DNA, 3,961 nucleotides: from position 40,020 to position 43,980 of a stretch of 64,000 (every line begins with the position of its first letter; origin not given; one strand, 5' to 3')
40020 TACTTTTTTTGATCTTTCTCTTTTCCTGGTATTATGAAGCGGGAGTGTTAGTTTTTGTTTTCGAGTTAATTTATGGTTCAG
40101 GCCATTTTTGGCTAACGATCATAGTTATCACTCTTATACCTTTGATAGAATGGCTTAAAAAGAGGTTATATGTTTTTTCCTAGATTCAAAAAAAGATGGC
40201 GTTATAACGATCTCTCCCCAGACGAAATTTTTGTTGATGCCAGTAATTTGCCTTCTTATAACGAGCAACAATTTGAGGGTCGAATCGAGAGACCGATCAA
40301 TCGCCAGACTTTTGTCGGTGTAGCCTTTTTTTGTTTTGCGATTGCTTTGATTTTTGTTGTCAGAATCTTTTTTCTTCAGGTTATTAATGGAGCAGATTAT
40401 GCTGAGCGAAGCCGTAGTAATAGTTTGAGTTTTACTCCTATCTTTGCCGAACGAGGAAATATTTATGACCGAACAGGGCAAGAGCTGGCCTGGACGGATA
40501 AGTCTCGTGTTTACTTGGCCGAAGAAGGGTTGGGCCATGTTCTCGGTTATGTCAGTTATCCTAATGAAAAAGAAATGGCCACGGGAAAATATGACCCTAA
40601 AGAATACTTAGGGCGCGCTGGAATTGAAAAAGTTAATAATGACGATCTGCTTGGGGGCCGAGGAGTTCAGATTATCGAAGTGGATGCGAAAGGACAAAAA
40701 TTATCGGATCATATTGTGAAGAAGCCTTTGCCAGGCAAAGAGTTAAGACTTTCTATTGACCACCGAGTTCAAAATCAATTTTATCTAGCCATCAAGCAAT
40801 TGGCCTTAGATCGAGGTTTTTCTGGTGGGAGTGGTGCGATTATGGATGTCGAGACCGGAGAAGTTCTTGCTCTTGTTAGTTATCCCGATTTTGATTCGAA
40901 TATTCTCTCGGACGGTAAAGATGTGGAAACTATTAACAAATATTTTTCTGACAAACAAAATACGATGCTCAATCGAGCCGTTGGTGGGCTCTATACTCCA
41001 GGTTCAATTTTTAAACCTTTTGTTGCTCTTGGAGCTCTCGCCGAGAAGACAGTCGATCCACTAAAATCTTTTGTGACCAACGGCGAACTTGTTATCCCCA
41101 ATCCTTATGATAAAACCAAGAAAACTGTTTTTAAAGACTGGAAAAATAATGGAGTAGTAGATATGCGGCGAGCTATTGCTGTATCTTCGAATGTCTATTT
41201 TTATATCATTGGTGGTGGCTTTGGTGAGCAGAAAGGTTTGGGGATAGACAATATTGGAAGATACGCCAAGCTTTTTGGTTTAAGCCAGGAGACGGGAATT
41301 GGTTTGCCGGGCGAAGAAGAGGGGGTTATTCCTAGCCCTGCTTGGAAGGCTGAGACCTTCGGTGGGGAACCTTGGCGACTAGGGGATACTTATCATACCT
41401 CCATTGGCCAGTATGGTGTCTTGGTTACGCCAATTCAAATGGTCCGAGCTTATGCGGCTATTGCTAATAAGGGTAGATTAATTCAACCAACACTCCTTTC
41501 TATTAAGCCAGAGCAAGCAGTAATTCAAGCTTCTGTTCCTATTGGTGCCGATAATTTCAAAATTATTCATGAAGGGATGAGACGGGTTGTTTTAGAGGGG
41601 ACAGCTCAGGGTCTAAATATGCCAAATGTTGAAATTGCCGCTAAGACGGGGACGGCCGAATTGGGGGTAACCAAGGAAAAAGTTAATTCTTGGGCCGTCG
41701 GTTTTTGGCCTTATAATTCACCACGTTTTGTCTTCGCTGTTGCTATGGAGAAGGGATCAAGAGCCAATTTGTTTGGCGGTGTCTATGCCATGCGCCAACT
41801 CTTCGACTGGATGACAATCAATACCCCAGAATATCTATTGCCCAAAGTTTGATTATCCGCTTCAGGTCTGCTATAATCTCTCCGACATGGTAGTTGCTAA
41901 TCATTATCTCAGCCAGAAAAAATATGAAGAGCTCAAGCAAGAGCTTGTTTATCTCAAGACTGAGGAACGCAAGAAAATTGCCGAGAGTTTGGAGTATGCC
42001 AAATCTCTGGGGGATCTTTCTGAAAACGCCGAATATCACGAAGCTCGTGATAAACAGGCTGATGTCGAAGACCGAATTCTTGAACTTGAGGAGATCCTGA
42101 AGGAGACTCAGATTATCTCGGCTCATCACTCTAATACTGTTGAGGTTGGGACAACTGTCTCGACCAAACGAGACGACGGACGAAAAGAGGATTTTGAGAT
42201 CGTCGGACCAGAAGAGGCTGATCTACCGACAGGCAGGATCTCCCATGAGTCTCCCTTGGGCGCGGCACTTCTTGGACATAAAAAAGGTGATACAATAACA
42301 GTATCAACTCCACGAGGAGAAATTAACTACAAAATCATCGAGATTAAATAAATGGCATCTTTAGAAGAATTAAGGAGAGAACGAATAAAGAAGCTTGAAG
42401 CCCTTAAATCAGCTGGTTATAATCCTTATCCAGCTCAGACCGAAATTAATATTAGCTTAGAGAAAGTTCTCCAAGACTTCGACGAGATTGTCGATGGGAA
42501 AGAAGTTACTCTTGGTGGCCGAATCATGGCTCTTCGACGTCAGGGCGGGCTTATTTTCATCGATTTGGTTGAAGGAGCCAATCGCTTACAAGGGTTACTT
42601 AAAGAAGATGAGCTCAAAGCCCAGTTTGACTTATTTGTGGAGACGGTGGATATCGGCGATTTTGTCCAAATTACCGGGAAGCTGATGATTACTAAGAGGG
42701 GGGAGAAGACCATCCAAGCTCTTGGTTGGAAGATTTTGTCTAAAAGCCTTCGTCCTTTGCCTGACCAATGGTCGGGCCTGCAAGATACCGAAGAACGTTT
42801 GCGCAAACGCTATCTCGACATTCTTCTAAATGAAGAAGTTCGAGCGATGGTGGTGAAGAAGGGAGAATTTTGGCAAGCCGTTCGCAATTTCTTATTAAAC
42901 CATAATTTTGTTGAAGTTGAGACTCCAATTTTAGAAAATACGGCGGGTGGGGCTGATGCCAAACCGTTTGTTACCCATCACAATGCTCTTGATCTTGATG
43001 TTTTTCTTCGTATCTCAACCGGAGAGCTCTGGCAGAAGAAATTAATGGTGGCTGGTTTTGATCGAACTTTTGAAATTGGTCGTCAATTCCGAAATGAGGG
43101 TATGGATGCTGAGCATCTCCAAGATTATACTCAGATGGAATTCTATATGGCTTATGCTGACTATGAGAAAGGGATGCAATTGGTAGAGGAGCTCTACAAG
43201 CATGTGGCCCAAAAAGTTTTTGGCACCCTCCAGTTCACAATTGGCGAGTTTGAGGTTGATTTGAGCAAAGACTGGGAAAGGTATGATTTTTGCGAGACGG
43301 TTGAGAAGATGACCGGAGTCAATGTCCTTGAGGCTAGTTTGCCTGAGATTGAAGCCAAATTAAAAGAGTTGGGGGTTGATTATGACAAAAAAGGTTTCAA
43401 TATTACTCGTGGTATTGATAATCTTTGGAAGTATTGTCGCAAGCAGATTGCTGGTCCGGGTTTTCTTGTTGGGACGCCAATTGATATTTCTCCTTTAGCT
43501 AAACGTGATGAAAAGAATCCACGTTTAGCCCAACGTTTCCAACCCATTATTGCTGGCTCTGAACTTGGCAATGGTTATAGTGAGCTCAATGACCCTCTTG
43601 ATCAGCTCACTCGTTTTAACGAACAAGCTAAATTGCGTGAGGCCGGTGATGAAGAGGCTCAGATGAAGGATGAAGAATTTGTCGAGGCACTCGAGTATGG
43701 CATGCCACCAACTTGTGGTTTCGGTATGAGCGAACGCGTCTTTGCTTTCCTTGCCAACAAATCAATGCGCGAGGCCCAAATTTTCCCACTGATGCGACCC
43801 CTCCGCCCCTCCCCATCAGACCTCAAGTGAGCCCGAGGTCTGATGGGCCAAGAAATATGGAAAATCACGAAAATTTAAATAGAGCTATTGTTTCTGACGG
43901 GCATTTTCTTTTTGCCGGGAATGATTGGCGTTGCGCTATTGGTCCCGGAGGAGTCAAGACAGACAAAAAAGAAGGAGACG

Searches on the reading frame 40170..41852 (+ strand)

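Call 79: search_protein_families(library=pfam, proteins=[window:40170-41852:+], max_evalue=0.000001)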
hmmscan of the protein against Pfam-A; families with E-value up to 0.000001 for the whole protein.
window:40170-41852:+ (560 aa): 2 families
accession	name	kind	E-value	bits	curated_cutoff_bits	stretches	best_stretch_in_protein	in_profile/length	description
PF00905.27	Transpeptidase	-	7.8e-55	186.6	22.1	1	221-530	2-282/299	Penicillin binding protein transpeptidase domain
PF03717.20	PBP_dimer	-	2.9e-15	57.6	24.4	1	109-179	104-177/180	Penicillin-binding Protein dimerisation domain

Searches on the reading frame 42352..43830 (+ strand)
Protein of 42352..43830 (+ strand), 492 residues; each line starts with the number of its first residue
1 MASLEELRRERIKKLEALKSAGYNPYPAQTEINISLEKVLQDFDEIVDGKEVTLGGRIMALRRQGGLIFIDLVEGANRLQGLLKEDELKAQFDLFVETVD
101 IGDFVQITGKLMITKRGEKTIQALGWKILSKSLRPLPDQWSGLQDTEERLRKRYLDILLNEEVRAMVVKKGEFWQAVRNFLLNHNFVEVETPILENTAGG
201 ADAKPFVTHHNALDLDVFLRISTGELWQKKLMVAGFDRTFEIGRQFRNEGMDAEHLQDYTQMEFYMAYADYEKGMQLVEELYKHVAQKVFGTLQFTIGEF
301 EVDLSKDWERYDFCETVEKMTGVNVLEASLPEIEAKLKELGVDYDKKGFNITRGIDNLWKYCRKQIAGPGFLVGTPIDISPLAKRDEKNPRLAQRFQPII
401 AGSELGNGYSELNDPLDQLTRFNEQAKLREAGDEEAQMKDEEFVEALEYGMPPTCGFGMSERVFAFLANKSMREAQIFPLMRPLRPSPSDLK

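Call 79: search_protein_families(library=pfam, proteins=[window:42352-43830:+], max_evalue=0.000001)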
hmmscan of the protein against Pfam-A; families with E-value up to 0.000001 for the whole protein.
window:42352-43830:+ (492 aa): 2 families
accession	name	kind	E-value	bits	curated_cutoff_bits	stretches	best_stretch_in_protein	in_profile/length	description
PF00152.25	tRNA-synt_2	-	3.3e-70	237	25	1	146-481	2-307/308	tRNA synthetases class II (D, K and N)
PF01336.31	tRNA_anti-codon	-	2.8e-10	40.4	27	1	52-129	1-75/75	OB-fold nucleic acid binding domain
